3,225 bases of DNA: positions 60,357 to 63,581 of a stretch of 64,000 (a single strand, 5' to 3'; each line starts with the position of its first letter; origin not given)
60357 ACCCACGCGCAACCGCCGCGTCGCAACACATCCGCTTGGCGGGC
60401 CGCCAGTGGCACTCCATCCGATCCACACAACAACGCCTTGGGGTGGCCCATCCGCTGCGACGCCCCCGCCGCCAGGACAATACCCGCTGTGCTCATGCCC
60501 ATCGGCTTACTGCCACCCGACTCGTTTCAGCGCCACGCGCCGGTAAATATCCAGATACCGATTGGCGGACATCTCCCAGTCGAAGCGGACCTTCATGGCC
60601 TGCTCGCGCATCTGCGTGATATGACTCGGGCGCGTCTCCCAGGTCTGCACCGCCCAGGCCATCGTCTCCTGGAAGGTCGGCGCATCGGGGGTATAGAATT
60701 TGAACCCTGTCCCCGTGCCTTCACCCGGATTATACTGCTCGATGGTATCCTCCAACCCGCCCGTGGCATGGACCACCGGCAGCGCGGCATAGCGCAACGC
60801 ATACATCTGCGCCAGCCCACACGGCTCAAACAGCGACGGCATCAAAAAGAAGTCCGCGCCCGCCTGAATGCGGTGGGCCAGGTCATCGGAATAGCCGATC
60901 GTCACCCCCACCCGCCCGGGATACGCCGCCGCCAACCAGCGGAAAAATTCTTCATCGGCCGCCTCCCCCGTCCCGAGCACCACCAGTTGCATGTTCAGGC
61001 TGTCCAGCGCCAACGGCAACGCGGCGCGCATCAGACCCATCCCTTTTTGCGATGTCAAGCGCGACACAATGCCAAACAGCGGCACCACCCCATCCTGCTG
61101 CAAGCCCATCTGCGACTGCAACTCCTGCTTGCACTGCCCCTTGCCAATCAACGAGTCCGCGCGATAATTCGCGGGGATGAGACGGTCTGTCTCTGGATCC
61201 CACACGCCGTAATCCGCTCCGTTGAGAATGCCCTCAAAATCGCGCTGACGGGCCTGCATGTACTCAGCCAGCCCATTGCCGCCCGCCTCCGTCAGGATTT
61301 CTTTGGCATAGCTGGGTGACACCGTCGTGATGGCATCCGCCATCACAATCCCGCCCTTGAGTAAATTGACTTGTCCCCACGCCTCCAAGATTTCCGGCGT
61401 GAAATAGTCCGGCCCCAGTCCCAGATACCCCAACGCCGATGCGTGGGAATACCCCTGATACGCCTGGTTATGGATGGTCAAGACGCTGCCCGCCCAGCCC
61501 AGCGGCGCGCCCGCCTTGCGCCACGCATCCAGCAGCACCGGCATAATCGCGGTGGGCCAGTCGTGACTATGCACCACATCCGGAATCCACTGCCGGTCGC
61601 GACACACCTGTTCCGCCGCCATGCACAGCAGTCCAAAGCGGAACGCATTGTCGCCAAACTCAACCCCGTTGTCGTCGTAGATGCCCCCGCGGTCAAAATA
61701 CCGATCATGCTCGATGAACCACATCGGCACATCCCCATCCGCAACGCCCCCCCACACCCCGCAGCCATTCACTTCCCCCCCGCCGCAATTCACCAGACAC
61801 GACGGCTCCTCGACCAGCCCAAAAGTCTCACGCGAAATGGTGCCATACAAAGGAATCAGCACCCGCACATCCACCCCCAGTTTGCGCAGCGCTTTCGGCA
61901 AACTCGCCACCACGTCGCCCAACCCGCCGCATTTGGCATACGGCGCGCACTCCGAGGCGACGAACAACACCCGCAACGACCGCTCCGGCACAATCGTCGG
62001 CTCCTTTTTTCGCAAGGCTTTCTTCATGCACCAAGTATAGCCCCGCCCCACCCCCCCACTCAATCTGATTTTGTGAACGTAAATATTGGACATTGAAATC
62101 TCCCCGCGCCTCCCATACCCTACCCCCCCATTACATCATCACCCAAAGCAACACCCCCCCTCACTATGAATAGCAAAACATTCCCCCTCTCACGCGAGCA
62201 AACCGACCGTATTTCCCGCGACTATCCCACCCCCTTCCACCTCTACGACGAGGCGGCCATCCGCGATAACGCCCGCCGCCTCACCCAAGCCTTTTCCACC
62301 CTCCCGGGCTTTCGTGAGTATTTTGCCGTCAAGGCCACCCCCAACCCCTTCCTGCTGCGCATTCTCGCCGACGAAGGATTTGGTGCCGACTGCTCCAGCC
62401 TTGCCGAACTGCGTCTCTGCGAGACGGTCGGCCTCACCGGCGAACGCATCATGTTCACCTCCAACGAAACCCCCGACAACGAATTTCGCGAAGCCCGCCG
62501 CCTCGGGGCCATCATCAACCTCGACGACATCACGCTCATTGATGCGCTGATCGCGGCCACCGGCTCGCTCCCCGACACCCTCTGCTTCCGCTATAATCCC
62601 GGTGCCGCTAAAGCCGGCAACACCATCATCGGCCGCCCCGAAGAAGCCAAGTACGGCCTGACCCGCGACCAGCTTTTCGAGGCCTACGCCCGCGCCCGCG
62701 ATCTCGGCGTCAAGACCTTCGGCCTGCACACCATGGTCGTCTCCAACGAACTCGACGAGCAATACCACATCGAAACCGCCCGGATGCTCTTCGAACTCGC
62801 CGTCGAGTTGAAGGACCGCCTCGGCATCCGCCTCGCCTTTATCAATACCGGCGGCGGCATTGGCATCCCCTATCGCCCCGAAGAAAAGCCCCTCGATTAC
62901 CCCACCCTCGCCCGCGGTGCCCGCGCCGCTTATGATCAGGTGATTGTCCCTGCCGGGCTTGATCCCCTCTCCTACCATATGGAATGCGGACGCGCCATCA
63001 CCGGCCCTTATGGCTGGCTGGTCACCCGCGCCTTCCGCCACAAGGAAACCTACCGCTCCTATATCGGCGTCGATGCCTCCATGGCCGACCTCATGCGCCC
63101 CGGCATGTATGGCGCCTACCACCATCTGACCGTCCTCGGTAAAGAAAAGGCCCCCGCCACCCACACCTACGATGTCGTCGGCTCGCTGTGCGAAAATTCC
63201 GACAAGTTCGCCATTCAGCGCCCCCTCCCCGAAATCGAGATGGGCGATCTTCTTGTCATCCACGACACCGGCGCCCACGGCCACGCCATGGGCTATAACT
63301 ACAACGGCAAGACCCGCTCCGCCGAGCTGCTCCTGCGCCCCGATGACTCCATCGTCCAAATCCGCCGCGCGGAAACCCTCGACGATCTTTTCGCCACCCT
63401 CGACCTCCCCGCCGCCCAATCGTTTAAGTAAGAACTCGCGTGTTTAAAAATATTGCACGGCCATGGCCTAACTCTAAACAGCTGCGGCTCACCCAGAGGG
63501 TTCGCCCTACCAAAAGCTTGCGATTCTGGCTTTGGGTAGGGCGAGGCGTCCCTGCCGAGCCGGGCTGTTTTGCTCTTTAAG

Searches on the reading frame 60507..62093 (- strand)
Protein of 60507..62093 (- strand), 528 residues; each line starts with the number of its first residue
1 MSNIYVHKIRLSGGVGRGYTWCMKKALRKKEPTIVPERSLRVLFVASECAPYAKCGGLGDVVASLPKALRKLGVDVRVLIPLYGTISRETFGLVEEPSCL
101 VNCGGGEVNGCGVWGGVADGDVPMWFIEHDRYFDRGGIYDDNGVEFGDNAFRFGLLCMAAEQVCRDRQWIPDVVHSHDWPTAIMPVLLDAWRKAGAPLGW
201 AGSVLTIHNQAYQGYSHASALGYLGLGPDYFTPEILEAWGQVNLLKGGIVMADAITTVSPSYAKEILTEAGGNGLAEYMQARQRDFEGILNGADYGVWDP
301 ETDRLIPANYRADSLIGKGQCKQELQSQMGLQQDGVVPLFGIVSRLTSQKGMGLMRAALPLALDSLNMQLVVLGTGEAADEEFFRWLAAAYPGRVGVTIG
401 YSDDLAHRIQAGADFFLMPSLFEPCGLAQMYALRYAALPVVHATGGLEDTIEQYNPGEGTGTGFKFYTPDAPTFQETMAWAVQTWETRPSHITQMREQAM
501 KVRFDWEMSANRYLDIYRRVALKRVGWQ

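Call 48: search_protein_families(library=pfam, proteins=[window:60507-62093:-], max_evalue=0.001)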
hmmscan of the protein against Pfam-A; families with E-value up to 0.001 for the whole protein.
window:60507-62093:- (528 aa): 6 families
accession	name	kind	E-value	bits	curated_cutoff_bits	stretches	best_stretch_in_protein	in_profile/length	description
PF08323.17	Glyco_transf_5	-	4.7e-75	252.8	22.7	1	41-280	1-238/239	Starch synthase catalytic domain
PF00534.26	Glycos_transf_1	-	1.6e-10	41.2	26.4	1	338-490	16-164/172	Glycosyl transferases group 1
PF13579.12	Glyco_trans_4_4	-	2e-09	38.4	29.7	1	56-267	1-143/158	Glycosyl transferase 4-like domain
PF13692.12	Glyco_trans_1_4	-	1e-08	36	27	1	338-455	2-119/142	Glycosyl transferases group 1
PF13439.12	Glyco_transf_4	-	9.9e-07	29.4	28.5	0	167-268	69-150/170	Glycosyltransferase Family 4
PF20706.3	GT4-conflict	-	0.00061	19.3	26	0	349-510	211-382/385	Family 4 Glycosyltransferase in conflict systems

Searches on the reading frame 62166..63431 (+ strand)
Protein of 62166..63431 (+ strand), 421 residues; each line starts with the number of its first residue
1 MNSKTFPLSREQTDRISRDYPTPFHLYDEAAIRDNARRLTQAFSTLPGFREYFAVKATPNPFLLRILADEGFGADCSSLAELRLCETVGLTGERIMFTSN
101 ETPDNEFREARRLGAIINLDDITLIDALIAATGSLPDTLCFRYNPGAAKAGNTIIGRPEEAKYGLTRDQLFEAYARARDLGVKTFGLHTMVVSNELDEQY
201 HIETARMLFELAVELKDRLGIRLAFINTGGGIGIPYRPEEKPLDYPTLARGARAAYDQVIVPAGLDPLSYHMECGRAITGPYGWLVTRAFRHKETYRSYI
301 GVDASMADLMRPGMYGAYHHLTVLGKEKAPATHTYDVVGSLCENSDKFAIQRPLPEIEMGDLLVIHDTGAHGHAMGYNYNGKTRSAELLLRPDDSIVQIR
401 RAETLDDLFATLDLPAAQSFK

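Call 77: search_protein_families(library=pfam, proteins=[window:62166-63431:+], max_evalue=0.01)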
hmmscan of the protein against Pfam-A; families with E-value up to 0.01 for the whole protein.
window:62166-63431:+ (421 aa): 2 families
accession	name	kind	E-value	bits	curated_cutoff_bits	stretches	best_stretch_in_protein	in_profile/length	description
PF02784.22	Orn_Arg_deC_N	-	3.2e-27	95.9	23.4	1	37-279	6-246/247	Pyridoxal-dependent decarboxylase, pyridoxal binding domain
PF00278.28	Orn_DAP_Arg_deC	-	2.6e-19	69.7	23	1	257-369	5-95/95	Pyridoxal-dependent decarboxylase, C-terminal sheet domain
